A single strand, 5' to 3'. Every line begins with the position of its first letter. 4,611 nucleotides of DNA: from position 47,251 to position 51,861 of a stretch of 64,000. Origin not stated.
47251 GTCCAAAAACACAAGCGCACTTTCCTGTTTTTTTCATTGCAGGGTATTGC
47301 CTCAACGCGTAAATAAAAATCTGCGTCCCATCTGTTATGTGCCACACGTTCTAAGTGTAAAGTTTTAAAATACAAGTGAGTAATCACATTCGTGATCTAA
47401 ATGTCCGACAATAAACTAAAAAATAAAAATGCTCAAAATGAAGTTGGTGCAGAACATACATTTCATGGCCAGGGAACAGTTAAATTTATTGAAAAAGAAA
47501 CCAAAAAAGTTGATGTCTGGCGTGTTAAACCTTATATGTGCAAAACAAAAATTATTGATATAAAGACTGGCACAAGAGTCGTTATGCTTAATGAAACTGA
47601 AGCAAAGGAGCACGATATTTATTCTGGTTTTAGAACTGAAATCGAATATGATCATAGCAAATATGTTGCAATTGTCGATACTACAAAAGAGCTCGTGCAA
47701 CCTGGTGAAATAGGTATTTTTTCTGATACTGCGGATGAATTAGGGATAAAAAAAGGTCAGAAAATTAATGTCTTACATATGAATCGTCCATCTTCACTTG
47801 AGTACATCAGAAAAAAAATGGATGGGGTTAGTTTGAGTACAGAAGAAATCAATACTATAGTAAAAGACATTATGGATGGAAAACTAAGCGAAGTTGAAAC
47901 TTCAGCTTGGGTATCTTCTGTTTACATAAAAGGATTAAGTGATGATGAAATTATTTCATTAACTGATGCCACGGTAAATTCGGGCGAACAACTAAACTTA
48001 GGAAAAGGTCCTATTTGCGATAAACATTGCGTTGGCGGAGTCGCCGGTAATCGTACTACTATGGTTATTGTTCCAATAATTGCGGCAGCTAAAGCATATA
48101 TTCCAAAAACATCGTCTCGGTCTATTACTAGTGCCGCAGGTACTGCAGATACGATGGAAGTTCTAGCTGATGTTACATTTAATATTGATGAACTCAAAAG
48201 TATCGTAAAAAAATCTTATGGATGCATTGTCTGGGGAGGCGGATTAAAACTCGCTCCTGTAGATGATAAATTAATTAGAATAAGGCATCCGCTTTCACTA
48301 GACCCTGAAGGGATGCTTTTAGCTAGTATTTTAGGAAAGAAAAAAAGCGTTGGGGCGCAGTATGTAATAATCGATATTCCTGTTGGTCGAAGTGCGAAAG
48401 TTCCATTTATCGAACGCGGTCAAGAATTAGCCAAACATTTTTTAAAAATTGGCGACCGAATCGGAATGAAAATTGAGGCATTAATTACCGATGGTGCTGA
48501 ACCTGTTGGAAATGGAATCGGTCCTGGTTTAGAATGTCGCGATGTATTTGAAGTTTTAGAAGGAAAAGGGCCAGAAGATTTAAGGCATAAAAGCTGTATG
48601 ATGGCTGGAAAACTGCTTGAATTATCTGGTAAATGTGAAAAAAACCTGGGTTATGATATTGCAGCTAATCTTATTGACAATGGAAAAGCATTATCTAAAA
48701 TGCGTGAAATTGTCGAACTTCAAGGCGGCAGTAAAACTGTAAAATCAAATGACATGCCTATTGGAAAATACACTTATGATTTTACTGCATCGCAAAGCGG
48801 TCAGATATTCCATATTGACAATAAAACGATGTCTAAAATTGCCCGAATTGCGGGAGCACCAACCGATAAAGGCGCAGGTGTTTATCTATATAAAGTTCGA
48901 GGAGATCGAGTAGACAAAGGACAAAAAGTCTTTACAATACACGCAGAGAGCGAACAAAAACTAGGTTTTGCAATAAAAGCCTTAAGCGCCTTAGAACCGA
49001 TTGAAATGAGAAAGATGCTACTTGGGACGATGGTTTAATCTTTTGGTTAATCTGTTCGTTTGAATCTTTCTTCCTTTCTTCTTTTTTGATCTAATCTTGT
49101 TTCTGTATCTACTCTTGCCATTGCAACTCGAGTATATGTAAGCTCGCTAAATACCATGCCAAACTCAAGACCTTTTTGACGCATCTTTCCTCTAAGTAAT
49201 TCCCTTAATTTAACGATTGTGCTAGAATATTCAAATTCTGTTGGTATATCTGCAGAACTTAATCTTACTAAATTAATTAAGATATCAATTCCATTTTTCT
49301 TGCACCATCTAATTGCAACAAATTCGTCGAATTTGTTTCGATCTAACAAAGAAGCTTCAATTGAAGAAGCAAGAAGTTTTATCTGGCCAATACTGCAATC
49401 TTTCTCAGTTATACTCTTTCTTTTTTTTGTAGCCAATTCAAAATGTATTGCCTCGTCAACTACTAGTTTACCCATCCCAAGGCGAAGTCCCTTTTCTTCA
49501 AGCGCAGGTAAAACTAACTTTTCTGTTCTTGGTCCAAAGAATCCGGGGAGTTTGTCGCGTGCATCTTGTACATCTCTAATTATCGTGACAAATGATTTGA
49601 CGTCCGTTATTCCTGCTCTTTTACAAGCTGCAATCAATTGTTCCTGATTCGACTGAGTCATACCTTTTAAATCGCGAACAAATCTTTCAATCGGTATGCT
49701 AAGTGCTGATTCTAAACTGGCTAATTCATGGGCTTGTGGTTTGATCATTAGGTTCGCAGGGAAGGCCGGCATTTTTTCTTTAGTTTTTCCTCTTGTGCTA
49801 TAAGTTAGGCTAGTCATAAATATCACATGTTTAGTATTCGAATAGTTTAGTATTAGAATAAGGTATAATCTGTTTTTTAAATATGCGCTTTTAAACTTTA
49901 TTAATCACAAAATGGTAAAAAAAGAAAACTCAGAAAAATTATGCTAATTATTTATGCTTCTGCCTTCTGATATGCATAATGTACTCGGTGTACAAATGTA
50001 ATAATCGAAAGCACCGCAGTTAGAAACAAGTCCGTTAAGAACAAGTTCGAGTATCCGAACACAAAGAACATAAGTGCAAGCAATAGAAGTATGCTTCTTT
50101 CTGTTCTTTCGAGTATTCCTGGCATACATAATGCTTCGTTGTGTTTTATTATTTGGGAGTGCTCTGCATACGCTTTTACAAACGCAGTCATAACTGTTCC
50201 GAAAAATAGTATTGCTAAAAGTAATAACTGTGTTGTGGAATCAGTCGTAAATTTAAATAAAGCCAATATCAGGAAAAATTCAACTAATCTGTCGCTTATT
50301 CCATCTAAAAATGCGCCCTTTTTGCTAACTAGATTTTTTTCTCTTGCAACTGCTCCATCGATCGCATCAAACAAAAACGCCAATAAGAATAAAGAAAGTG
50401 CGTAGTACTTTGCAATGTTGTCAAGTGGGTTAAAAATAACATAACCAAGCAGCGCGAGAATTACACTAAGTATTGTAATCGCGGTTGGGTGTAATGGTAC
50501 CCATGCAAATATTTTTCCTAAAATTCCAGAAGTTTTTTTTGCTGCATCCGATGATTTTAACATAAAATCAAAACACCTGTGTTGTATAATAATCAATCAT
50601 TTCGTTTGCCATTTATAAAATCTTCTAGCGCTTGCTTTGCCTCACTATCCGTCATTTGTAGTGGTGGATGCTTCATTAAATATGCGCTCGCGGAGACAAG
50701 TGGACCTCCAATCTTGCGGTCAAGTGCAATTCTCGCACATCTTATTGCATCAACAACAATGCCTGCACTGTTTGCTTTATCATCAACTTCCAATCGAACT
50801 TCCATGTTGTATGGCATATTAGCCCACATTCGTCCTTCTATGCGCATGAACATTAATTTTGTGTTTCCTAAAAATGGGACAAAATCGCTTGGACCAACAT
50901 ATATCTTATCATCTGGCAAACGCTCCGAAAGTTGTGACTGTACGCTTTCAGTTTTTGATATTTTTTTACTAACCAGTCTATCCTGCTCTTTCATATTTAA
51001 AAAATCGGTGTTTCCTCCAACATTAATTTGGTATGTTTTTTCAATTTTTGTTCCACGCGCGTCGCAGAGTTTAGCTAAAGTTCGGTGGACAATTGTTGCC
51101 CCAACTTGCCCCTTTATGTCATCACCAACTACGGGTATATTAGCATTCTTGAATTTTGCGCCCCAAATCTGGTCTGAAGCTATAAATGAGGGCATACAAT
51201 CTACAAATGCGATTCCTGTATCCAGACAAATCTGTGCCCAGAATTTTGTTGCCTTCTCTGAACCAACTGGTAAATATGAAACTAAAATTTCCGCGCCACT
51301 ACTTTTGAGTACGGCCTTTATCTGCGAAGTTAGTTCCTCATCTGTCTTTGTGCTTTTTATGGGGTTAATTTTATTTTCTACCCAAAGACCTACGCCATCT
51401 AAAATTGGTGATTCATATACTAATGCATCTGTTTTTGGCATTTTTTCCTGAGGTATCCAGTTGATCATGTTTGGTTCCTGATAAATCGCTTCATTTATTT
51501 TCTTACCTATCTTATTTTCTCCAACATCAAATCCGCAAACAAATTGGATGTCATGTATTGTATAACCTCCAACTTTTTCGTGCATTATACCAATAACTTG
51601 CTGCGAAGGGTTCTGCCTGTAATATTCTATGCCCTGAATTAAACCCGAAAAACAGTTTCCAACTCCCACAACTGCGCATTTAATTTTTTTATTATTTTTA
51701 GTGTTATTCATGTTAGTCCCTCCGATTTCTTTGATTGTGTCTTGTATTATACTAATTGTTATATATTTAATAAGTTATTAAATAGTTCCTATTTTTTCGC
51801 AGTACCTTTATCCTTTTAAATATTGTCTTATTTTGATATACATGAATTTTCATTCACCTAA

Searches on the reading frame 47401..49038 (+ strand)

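Call 60: search_protein_families(library=pfam, proteins=[window:47401-49038:+], max_evalue=0.001)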
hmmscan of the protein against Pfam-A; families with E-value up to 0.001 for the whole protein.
window:47401-49038:+ (545 aa): 3 families
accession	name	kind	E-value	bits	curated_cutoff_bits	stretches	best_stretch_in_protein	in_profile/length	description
PF02885.22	Glycos_trans_3N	-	1.8e-16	60.1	26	1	134-195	2-63/63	Glycosyl transferase family, helical bundle domain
PF07831.19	PYNP_C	-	8.2e-12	45.1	27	1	472-530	5-70/75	Pyrimidine nucleoside phosphorylase C-terminal domain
PF00591.27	Glycos_transf_3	-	2.9e-09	37.4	27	1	204-273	3-75/253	Glycosyl transferase family, a/b domain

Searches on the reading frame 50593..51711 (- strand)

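Call 60: search_protein_families(library=pfam, proteins=[window:50593-51711:-], max_evalue=0.001)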
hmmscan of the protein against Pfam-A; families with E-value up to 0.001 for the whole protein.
window:50593-51711:- (372 aa): 1 family
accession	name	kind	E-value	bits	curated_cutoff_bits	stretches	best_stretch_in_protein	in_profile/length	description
PF01658.22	Inos-1-P_synth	-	3.3e-32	111.3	27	1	204-311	1-106/107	Myo-inositol-1-phosphate synthase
